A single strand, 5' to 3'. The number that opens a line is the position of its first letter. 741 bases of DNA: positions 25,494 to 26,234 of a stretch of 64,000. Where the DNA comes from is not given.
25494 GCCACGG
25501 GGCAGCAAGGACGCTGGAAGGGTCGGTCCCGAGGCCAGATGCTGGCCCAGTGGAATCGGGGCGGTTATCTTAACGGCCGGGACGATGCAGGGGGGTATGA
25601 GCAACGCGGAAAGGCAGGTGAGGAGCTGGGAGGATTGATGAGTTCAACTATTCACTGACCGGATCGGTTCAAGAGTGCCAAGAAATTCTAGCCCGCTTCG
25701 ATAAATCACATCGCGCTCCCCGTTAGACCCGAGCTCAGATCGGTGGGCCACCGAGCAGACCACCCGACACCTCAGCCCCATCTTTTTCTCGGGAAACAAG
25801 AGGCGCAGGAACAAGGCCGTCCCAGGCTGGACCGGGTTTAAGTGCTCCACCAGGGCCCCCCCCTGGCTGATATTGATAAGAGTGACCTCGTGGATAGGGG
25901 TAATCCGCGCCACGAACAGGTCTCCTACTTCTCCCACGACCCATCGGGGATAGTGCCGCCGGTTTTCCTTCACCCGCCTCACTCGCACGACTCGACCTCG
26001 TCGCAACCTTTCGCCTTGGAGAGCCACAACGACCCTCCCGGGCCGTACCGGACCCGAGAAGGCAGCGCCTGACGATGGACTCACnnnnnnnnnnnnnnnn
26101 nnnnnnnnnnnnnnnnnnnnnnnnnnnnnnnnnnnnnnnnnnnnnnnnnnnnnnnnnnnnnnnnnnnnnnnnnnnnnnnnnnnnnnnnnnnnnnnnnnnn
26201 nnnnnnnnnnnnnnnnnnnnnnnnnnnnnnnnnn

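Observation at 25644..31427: NtrB/NtrC-type two-component system wired to a REC-diPilZ-PilZ effector operon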

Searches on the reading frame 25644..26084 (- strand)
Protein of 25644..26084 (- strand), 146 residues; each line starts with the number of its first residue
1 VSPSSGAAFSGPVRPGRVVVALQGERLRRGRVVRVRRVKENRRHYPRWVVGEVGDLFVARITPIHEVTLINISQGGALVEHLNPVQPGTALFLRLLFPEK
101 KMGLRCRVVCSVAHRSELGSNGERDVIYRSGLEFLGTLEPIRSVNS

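Call 3: search_protein_families(library=pfam, proteins=[window:25644-26084:-], max_evalue=0.01)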
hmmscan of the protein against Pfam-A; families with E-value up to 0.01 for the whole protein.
window:25644-26084:- (146 aa): 1 family
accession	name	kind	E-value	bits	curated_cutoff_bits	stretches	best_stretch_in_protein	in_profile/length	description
PF07238.19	PilZ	-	3.8e-06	27.6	22.5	1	41-109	1-70/102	PilZ domain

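Call 27: search_protein_families(library=ncbifam, proteins=[window:25644-26084:-], max_evalue=0.001)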
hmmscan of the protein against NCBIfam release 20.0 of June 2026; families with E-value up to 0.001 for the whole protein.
window:25644-26084:- (146 aa): 1 family
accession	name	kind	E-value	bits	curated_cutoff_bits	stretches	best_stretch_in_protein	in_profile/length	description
TIGR02266.1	gmx_TIGR02266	paralog_domain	0.00055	20.1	68.7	0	70-111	22-65/96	TIGR02266 family protein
